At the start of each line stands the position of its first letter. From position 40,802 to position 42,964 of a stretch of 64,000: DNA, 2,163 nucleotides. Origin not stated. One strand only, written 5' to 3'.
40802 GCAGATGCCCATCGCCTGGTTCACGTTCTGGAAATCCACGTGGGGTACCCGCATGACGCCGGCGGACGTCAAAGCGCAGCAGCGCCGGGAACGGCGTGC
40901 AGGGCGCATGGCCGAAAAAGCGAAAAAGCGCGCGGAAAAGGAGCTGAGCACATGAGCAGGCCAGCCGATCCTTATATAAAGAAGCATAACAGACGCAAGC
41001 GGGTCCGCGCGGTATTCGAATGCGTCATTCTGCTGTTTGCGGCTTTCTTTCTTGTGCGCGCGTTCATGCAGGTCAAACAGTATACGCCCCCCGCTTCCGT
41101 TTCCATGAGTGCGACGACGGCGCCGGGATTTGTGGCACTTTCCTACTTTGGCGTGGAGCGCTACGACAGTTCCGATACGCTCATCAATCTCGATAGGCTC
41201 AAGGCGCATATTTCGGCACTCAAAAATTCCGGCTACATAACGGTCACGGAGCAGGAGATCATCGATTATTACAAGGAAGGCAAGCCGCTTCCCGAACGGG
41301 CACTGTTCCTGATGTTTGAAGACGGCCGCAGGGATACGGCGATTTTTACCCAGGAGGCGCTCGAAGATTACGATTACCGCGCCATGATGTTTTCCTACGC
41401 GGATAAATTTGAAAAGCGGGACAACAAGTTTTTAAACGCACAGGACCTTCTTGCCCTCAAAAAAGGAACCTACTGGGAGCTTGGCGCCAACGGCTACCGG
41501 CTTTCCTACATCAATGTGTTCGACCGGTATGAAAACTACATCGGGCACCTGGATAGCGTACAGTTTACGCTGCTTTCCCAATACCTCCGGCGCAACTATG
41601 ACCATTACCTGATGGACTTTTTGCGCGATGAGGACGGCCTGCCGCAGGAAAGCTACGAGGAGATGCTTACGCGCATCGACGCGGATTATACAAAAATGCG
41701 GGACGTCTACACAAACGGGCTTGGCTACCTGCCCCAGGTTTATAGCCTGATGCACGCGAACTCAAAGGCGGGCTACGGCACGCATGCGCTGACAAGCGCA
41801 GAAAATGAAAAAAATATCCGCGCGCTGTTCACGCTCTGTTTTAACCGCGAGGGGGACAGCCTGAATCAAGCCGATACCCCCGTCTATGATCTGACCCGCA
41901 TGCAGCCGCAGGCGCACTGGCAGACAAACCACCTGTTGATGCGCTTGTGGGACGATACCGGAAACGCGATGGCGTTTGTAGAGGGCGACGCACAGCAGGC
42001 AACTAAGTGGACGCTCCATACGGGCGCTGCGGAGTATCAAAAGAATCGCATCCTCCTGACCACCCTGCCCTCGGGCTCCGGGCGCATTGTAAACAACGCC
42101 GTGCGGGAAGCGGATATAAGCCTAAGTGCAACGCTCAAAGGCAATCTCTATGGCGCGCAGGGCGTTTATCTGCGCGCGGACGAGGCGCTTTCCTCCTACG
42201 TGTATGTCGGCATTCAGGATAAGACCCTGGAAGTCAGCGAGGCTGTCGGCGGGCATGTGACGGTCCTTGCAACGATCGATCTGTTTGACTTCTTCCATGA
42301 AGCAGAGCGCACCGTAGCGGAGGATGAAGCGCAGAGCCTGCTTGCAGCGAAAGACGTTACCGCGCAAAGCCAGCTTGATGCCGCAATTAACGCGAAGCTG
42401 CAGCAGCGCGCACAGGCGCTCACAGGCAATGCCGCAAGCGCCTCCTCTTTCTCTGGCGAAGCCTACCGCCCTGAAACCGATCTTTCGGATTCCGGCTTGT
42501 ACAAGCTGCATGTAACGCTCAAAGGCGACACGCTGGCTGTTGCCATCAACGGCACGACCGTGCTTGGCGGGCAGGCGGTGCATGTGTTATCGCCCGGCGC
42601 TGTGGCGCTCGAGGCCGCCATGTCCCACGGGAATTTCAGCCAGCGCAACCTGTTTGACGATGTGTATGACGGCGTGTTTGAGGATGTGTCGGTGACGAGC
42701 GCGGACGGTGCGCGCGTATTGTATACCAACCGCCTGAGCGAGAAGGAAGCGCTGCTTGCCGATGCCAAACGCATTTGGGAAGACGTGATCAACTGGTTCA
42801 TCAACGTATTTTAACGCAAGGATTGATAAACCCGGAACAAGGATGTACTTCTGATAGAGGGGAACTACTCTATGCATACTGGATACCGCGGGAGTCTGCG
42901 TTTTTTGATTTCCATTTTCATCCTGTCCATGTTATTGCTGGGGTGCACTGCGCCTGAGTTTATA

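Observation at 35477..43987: Five-gene exopolysaccharide locus built around a hyaluronan-synthase-like GT2, a TviB-type dehydrogenase, four NodB-like modules and a GH18-like lipoprotein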

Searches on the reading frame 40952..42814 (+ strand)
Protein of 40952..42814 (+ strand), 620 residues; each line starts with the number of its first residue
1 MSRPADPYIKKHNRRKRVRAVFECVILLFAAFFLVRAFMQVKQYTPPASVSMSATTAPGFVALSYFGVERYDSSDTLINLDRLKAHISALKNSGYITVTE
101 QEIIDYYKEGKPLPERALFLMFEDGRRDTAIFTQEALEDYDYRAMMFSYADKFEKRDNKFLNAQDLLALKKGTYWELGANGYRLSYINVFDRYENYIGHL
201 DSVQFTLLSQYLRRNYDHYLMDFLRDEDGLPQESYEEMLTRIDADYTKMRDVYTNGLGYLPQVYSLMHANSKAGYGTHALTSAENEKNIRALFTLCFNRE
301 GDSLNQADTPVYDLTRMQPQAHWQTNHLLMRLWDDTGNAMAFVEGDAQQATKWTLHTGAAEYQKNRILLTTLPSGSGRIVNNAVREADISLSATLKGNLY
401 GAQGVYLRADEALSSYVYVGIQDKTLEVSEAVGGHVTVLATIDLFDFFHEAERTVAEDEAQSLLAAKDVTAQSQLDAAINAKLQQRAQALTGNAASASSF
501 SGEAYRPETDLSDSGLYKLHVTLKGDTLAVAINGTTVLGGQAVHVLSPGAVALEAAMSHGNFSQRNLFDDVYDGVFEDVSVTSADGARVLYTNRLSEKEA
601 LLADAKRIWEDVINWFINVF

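Call 4: search_protein_families(library=pfam, proteins=[window:40952-42814:+], max_evalue=0.01)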
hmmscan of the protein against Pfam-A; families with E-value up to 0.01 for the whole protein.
window:40952-42814:+ (620 aa): 0 families

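Call 5: search_protein_families(library=ncbifam, proteins=[window:40952-42814:+], max_evalue=0.01)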
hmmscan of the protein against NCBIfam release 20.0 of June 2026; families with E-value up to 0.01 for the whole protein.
window:40952-42814:+ (620 aa): 3 families
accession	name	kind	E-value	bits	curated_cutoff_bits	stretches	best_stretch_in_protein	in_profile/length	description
TIGR03938.2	deacetyl_PgaB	equivalog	8.9e-10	37.5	321.9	1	61-127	4-75/621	poly-beta-1,6-N-acetyl-D-glucosamine N-deacetylase PgaB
NF011177.0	PRK14582.1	equivalog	1.5e-09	36.7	923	1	23-147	7-138/671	poly-beta-1,6-N-acetyl-D-glucosamine N-deacetylase PgaB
NF011176.0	PRK14581.1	equivalog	0.00026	19.3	1091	1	39-146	24-137/673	poly-beta-1,6-N-acetyl-D-glucosamine N-deacetylase PgaB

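Call 18: search_solved_structures(query=window:40952-42814:+, max_evalue=1, show_alignments=2)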
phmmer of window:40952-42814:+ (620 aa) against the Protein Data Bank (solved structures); distinct sequences matched with E-value up to 1: 4.
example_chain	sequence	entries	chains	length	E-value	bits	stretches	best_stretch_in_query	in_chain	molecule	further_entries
3vus_A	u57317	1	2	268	7.2e-06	28.3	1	59-145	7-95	Poly-beta-1,6-N-acetyl-D-glucosamine N-deacetylase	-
4f9d_A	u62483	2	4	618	2.5e-05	26.6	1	58-143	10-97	Poly-beta-1,6-N-acetyl-D-glucosamine N-deacetylase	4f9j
4u10_A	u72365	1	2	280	0.00031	23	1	78-147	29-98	Poly-beta-1,6-N-acetyl-D-glucosamine N-deacetylase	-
5bu6_A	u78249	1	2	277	0.69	11.9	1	91-145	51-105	BpsB (PgaB), Poly-beta-1,6-N-acetyl-D-glucosamine N-deacetylase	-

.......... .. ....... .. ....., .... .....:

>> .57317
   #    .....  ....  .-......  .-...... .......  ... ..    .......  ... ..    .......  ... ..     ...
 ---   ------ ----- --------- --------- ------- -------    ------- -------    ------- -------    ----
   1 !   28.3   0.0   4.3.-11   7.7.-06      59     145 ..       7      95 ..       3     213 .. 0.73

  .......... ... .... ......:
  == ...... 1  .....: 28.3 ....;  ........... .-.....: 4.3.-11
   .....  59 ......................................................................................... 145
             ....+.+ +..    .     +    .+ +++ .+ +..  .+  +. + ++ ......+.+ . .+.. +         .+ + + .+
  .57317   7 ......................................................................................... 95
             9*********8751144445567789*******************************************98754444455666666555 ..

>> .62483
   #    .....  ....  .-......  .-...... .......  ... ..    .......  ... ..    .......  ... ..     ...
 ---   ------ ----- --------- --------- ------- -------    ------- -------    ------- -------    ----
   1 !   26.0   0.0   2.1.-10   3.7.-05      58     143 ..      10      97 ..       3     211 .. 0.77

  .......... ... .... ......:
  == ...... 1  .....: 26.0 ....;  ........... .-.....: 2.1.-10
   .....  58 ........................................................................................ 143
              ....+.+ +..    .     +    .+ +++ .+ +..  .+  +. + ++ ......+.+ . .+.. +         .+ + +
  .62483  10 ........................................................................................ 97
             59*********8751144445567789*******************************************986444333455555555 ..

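Call 20: find_homologous_proteins(query=window:40952-42814:+, max_evalue=0.00001)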
Query window:40952-42814:+ (620 aa): 1517 proteins with E <= 0.00001 among 8000 candidates; the best 120 are listed.
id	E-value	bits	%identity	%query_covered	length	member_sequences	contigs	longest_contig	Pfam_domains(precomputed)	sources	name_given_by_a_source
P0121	0.0e+0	1283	91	100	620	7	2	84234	-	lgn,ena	-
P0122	0.0e+0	1280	90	100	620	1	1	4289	-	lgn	-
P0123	9.2e-297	1004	72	100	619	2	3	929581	-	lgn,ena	-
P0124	3.2e-294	995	71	100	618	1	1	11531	-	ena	-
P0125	4.6e-294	995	71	100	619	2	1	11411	-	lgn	-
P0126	1.6e-292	990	72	100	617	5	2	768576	-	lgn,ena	-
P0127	6.7e-292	988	72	100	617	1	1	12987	-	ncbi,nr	ncbi:MAG TPA: glycoside hydrolase [Feifaniaceae bacterium]|nr:glycoside hydrolase [Feifaniaceae bact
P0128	1.2e-288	977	71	100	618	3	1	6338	-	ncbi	-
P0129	7.6e-287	971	69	100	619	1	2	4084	-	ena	-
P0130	5.8e-278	942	69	100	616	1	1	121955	-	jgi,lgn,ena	-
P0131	3.7e-213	728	54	99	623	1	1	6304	-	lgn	-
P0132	5.2e-201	688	50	99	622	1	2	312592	-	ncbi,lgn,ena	-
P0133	3.4e-200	685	50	99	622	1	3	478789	-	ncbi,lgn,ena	-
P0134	1.3e-198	680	50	99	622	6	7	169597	-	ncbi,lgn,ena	-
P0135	2.3e-198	679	49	100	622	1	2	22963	-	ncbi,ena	-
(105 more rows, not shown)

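Call 32: predict_structure(alignment_id=A1)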
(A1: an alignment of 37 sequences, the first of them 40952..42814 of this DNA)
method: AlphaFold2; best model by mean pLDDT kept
length: 620 residues; sequences in the alignment: 37
mean_pLDDT: 86.8   pTM: 0.85
mean pLDDT of the five models: 86.8, 86.3, 85.5, 84.4, 82.7
residues with pLDDT >= 90: 324; 70-90: 237; 50-70: 45; < 50: 14
segments of 3 or more residues with pLDDT < 50: 496-499, 561-567
pLDDT, mean of each block of 10 residues (from residue 1): 60 80 86 73 78 91 91 77 96 96 97 96 90 92 92 79 91 90 77 88 83 75 84 91 91 94 76 70 89 90 91 90 93 94 95 96 95 93 93 92 95 94 95 96 94 89 89 70 83 54 82 89 96 94 94 85 52 95 90 89 86 74
secondary structure, 60 per line:
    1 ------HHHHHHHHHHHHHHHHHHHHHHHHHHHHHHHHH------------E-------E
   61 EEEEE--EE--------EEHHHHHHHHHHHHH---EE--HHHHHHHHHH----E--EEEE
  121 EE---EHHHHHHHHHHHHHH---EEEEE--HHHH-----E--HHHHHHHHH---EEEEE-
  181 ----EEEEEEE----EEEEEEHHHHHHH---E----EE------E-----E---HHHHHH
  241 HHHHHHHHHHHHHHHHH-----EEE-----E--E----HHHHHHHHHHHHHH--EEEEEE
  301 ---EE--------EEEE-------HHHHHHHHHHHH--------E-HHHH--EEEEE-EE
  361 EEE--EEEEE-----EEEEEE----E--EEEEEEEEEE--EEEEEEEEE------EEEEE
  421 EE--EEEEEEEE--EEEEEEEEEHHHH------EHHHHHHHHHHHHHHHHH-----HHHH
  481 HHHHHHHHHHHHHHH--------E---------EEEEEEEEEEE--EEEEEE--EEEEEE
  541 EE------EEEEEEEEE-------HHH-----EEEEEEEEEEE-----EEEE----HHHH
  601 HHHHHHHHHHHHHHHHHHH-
elements in order: H7-39 E60-65 H80-92 H100-109 E117-122 H127-140 E144-148 H151-154 H163-171 E175-179 E185-191 E196-201 H202-208 H235-257 E263-265 H279-292 E295-300 E314-317 H325-336 H347-350 E353-357 E359-363 E366-370 E376-381 E389-398 E401-409 E416-422 E425-432 E435-443 H444-447 H455-471 H477-495 E514-524 E527-532 E535-542 E549-557 E573-583 E589-592 H597-619

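Call 36: fold_search(model_id=the predicted structure, library=pdb)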
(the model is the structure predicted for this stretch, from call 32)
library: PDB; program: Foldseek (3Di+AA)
matches with E <= 10: 1672; with E <= 0.001: 234
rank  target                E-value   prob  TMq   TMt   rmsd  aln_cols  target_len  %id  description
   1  4f9d_A                6.1e-12  1.00  0.34  0.35   9.7       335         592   17  Structure of Escherichia coli PgaB 42-655 in complex with nickel (released 2012-07-25)
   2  4f9j_A                1.0e-11  1.00  0.36  0.37   9.1       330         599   15  Structure of Escherichia coli PgaB 42-655 in complex with iron (released 2012-07-25)
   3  3vus_A                1.3e-11  1.00  0.34  0.75   4.4       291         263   18  Escherichia coli PgaB N-terminal domain (released 2012-11-14)
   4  4u10_B                5.1e-11  1.00  0.33  0.73   4.1       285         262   15  Probing the structure and mechanism of de-N-acetylase from aggregatibacter actinomycetemcomitans (released 2015-01-14)
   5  4u10_A                5.7e-11  1.00  0.34  0.76   4.3       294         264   15  Probing the structure and mechanism of de-N-acetylase from aggregatibacter actinomycetemcomitans (released 2015-01-14)
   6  3vus_B                6.8e-11  1.00  0.34  0.77   4.5       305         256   16  Escherichia coli PgaB N-terminal domain (released 2012-11-14)
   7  6dq3_A                9.5e-11  1.00  0.31  0.77   4.5       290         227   11  Streptococcus pyogenes deacetylase PplD in complex with acetate (released 2019-05-01)
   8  6dq3_B                4.1e-10  1.00  0.30  0.75   5.2       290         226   11  Streptococcus pyogenes deacetylase PplD in complex with acetate (released 2019-05-01)
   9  4wcj                  3.1e-09  1.00  0.30  0.74   4.0       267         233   15  Structure of IcaB from Ammonifex degensii (released 2014-11-12)
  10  5bu6_A                8.9e-09  1.00  0.31  0.68   5.8       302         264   14  Structure of BpsB deaceylase domain from Bordetella bronchiseptica (released 2015-07-29)
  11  4b1m_C                1.0e-08  1.00  0.22  0.77   4.3       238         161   12  CARBOHYDRATE BINDING MODULE CBM66 FROM BACILLUS SUBTILIS (released 2012-12-12)
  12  4b1m_A                1.0e-08  1.00  0.22  0.74   4.5       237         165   13  CARBOHYDRATE BINDING MODULE CBM66 FROM BACILLUS SUBTILIS (released 2012-12-12)
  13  4v33_A                1.5e-08  1.00  0.29  0.53   4.7       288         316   10  Crystal structure of the putative polysaccharide deacetylase BA0330 from bacillus anthracis (released 2015-04-08)
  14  4hd5                  1.7e-08  1.00  0.29  0.53   4.6       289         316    9  Crystal Structure of BC0361, a polysaccharide deacetylase from Bacillus cereus (released 2012-10-10)
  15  4azz_A                2.2e-08  1.00  0.22  0.76   3.9       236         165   12  Carbohydrate binding module CBM66 from Bacillus subtilis (released 2012-07-25)
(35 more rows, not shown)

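Call 84: search_protein_representatives(alignment_id=A1)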
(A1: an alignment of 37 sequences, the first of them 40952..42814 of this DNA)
Query: 37 sequences, 619 profile positions. Proteins with E-value up to 0.001 (for the whole library): 3874; up to 1e-10: 881; up to 1e-30: 205. The best 150 are listed.
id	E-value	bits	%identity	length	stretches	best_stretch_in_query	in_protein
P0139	7.0e-261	883.5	-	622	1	2-618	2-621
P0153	7.7e-260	880.1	-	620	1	4-619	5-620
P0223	6.2e-255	863.9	-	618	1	5-618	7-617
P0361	4.0e-247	838.1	-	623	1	8-619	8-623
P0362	7.4e-242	820.7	-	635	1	3-619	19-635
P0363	1.1e-241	820.2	-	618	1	3-617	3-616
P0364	4.0e-240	815.0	-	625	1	5-619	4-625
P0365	9.2e-240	813.8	-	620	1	7-618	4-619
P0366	9.9e-240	813.7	-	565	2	6-447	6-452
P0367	5.9e-237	804.5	-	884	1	4-617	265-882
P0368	4.0e-236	801.7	-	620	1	5-619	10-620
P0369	3.5e-233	792.0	-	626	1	7-619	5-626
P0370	2.9e-232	789.0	-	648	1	4-619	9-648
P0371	9.3e-232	787.3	-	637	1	5-619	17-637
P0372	1.1e-231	787.1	-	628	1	7-618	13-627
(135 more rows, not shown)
